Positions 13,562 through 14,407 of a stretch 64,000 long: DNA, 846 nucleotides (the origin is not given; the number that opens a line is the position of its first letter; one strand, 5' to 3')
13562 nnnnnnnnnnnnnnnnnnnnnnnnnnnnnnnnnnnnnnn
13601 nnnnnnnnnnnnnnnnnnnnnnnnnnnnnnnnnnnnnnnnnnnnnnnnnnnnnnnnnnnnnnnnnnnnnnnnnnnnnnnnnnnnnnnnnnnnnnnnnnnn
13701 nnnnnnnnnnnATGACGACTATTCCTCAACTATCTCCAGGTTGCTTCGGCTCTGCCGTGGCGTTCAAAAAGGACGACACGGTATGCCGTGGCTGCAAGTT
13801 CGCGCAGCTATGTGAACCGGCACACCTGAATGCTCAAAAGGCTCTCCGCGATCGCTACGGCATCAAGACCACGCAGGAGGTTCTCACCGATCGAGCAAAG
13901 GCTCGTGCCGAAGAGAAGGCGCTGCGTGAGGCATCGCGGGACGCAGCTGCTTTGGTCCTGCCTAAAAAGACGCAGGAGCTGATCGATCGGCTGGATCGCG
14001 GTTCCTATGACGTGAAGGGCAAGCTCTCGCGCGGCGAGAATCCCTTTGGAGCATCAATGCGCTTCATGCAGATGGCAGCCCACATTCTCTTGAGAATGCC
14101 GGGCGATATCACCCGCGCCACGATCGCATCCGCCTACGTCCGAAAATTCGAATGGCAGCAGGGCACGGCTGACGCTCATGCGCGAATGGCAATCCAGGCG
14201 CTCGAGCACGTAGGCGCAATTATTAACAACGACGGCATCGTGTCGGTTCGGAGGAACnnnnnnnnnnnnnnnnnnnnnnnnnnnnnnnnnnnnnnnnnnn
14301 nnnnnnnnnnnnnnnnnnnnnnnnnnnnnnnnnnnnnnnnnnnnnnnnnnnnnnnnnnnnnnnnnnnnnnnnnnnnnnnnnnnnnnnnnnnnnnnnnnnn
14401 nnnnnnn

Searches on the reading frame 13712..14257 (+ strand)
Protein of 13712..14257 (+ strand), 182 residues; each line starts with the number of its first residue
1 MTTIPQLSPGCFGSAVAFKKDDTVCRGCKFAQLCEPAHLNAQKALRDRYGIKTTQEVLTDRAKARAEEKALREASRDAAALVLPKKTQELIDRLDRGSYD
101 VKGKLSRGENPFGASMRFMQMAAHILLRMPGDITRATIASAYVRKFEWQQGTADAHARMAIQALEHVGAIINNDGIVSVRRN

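Call 3: search_protein_families(library=pfam, proteins=[window:13712-14257:+], max_evalue=1)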
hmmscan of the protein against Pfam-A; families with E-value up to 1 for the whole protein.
window:13712-14257:+ (182 aa): 0 families

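Call 4: search_protein_families(library=phrogs, proteins=[window:13712-14257:+], max_evalue=0.01)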
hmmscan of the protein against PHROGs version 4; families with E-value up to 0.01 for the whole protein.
window:13712-14257:+ (182 aa): 1 family
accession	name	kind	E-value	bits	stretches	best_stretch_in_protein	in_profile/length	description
phrog_3616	-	unknown function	7.8e-29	102.1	2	83-180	123-221/222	-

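Call 73: search_solved_structures(query=A4, max_evalue=10, show_alignments=3)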
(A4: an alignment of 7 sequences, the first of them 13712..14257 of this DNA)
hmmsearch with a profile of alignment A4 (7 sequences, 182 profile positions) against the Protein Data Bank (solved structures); distinct sequences matched with E-value up to 10: 6.
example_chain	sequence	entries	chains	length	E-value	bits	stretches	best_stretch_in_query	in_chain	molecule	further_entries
1rp3_B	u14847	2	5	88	0.098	15.9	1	68-108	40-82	anti sigma factor FlgM | anti-sigma factor FlgM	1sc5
7qca_LJJ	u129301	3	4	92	0.69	13.2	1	10-66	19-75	eL37 LJJ | eL37 | 60S ribosomal protein L37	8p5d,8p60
2c40_A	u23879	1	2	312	1.1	12.5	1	87-115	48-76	INOSINE-URIDINE PREFERRING NUCLEOSIDE HYDROLASE FAMILY PROTEIN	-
5w9a_A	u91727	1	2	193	1.2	12.4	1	19-120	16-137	Tripartite motif-containing protein 5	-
9na8_D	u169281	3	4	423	1.3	12.3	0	76-134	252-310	AUGMIN subunit 4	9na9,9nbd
5wst_A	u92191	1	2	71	5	10.4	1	29-97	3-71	Unconventional myosin-VIIa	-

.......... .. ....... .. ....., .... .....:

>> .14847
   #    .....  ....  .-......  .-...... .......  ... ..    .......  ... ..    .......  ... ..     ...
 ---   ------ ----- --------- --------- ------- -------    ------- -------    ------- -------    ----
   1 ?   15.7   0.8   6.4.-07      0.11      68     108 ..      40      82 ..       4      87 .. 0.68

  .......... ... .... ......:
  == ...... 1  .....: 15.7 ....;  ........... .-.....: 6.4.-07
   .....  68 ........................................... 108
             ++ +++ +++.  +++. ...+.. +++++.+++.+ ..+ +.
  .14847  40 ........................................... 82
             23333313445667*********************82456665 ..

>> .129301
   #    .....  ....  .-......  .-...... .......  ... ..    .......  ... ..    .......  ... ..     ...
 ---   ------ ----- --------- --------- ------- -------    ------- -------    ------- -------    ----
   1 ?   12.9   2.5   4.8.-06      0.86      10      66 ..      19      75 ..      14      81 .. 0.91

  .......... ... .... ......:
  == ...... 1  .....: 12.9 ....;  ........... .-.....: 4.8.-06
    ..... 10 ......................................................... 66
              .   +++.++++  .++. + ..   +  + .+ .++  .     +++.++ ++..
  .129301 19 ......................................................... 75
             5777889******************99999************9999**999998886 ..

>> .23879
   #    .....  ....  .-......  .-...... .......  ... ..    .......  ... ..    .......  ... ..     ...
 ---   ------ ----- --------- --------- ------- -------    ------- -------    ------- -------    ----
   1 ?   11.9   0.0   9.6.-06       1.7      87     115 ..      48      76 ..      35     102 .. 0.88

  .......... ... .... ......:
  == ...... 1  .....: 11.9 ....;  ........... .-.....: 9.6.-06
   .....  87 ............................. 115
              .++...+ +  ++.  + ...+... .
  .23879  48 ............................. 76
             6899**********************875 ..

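Call 74: search_protein_families(library=ncbifam, proteins=[window:13712-14257:+], max_evalue=1)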
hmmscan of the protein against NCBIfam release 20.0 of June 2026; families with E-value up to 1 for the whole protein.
window:13712-14257:+ (182 aa): 0 families

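Call 75: find_homologous_proteins(query=window:13712-14257:+, max_evalue=0.001)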
Query window:13712-14257:+ (182 aa): 64 proteins with E <= 0.001 among 285 candidates.
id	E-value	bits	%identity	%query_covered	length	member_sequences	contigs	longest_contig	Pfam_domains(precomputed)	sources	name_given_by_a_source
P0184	6.7e-115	399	100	100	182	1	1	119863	-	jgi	jgi:hypothetical protein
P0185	9.0e-92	324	79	99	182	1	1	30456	-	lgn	-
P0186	3.1e-87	309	74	100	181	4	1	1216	-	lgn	-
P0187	9.8e-87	307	76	99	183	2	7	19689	-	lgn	-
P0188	3.3e-86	305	75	99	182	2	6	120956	-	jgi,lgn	jgi:hypothetical protein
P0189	1.3e-85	304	73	99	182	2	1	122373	-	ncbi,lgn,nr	ncbi:hypothetical protein B1VFA_133 [Rhizobium phage B1VFA]|nr:hypothetical protein B1VFA_133 [Rhizo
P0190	1.3e-85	303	73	99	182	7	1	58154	-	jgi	jgi:hypothetical protein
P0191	5.3e-85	302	73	99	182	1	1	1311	-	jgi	jgi:hypothetical protein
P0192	1.4e-82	294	71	99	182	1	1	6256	-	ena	-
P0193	1.7e-82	293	73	99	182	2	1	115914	-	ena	-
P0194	3.2e-82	292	71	99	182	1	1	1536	-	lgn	-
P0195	1.2e-81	291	72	99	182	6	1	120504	-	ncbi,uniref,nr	ncbi:hypothetical protein SAMN05216358_0142 [Rhizobium sp. AN5]|uniref:hypothetical protein n=1 Tax=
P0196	6.6e-81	288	69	99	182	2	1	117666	-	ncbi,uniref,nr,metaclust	ncbi:hypothetical protein B9J07_28195 [Sinorhizobium sp. LM21]|uniref:hypothetical protein n=1 Tax=S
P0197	2.7e-78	280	69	99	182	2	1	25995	-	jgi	jgi:hypothetical protein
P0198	2.2e-68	247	61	99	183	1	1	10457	-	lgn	-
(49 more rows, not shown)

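Call 77: search_solved_structures(query=A5, max_evalue=10, show_alignments=3)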
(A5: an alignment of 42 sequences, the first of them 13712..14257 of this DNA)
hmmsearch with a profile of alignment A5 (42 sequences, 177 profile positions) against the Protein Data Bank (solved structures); distinct sequences matched with E-value up to 10: 5.
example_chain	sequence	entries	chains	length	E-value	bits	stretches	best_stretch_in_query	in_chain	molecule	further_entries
9na8_D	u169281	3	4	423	0.43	13.7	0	65-131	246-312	AUGMIN subunit 4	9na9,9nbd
7mq8_NC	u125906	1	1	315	1.9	11.6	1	72-136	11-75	Neuroguidin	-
9cfs_A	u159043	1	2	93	2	11.5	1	50-104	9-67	Long regulatory protein rop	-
1rp3_B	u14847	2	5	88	2.7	11.1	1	48-98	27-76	anti sigma factor FlgM | anti-sigma factor FlgM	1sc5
5eiu_A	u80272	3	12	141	3.6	10.7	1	20-80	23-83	TRIM protein-E3 ligase Chimera | Tripartite motif-containing protein 5,Serine--tRNA ligase,Tripartite motif-containing prot | Tripartite motif-containing protei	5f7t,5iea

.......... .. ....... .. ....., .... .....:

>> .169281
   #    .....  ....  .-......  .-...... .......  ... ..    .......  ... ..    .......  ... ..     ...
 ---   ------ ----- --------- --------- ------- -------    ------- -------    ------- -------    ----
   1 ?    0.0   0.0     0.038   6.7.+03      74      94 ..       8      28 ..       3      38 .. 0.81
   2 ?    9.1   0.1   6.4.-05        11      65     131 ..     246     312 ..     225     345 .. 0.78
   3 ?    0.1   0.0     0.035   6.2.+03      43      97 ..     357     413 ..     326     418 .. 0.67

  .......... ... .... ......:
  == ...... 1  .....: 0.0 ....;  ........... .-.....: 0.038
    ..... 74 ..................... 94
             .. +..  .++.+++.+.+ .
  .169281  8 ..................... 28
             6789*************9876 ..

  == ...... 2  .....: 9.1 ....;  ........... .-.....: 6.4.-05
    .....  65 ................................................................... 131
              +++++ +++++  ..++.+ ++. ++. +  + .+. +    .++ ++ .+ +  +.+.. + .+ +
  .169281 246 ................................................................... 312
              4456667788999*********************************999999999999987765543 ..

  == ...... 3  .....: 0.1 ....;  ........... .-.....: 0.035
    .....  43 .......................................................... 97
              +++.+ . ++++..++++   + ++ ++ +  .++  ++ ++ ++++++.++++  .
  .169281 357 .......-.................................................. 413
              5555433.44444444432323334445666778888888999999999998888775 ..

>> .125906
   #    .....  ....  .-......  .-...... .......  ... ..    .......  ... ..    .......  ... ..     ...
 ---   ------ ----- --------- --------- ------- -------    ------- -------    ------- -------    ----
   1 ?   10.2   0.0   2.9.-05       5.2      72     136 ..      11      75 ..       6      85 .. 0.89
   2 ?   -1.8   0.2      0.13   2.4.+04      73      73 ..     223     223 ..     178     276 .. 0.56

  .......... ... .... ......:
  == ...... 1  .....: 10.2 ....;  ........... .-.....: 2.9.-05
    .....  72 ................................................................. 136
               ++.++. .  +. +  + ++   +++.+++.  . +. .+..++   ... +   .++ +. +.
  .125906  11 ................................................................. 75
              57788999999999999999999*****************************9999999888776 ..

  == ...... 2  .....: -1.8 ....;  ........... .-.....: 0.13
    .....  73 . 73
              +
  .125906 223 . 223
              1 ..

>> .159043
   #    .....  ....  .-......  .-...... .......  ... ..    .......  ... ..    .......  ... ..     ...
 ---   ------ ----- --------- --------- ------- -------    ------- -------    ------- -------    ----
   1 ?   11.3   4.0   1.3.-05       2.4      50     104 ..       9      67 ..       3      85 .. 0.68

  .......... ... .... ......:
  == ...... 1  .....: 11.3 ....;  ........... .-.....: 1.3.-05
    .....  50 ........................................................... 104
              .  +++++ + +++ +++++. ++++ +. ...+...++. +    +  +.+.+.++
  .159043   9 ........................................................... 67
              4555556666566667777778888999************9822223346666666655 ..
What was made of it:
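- On ECF (group 4) sigma subfamily: Its FlgM similarity, E 0.098 with 7 sequences (call 73), fell to E 2.7 with 42 sequences (call 77).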

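Call 78: search_protein_families(library=pfam, alignment_id=A5, max_evalue=10)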
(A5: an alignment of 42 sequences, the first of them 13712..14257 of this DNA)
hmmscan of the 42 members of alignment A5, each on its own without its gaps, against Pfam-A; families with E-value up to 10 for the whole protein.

A. member 1, window:13712-14257:+ (182 aa): 0 families

B. families by the number of members that match (of 42 scanned): 21 families
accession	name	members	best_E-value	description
PF13751.12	DDE_Tnp_1_6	3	0.082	Transposase DDE domain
PF07323.17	DUF1465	2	0.1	Protein of unknown function (DUF1465)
PF14805.11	THDPS_N_2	2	0.12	Tetrahydrodipicolinate N-succinyltransferase N-terminal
PF03946.19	Ribosomal_L11_N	1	0.0084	Ribosomal protein L11, N-terminal domain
PF16141.11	GH18_BT1044-like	1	0.022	Glycoside hydrolase family 18, BT1044-like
PF15689.10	NRIP1_repr_3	1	0.051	Nuclear receptor-interacting protein 1 repression 3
PF01300.24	Sua5_yciO_yrdC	1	0.052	Telomere recombination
PF01990.22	ATP-synt_F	1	0.063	ATP synthase (F/14-kDa) subunit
PF24220.1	DUF7439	1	0.07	Family of unknown function (DUF7439)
PF22771.1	ToxA_barrel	1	0.076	Dermonecrotic toxin, barrel-like domain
PF17066.10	RITA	1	0.081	RBPJ-interacting and tubulin associated protein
PF09706.15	Cas_CXXC_CXXC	1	0.091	CRISPR-associated protein (Cas_CXXC_CXXC)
PF01585.28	G-patch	1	0.1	G-patch domain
PF23259.1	CHX17_C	1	0.13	Plant cation/H(+) antiporter, C-terminal domain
PF22783.1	BapA_N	1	0.15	BapA, prefix-like domain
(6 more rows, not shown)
